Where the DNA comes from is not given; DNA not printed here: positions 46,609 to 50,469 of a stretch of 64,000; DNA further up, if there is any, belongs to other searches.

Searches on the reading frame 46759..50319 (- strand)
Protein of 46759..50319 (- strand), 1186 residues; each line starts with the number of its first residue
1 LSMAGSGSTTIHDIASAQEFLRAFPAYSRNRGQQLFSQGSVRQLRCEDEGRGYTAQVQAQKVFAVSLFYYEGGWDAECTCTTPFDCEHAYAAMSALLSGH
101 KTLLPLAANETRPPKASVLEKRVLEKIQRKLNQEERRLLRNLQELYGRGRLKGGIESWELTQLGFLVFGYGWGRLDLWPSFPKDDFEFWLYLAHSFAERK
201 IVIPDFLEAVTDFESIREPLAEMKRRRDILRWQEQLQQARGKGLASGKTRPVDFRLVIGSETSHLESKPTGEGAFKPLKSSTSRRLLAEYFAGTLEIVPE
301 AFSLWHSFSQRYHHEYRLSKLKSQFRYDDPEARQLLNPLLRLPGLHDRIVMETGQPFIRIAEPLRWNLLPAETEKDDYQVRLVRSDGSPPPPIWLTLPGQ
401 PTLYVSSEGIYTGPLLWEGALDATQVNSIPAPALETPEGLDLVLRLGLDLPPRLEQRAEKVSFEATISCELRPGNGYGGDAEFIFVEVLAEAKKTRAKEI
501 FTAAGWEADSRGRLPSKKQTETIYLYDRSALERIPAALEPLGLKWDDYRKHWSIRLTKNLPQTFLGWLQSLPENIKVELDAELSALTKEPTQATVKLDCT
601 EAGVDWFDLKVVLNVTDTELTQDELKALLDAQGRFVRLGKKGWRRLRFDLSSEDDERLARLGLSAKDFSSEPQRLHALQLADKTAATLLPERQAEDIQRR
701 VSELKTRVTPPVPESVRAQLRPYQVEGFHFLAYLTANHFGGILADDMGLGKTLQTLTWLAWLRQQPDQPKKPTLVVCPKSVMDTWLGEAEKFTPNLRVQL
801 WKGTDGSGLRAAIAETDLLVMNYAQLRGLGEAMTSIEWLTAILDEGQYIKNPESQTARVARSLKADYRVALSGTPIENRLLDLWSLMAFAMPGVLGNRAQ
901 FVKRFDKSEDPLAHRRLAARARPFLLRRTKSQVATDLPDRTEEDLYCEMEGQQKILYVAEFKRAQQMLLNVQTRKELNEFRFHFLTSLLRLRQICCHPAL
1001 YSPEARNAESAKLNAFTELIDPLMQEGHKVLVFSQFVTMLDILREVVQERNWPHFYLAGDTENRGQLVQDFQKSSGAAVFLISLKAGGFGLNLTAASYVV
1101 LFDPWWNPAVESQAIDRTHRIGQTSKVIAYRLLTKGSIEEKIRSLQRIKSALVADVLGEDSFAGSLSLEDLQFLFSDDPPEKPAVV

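Call 35: search_protein_families(library=pfam, proteins=[window:46759-50319:-], max_evalue=0.0001)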
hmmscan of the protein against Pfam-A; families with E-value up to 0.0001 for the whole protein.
window:46759-50319:- (1186 aa): 3 families
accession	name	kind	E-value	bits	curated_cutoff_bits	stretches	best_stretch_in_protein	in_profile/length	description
PF00176.29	SNF2-rel_dom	-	2.5e-65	220.9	24.9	1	723-999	1-289/290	SNF2-related domain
PF00271.37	Helicase_C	-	1.4e-21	77.3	23.5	1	1012-1122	2-110/110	Helicase conserved C-terminal domain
PF04851.21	ResIII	-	1.7e-05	25.2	22.5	1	719-876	3-163/164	Type III restriction enzyme, res subunit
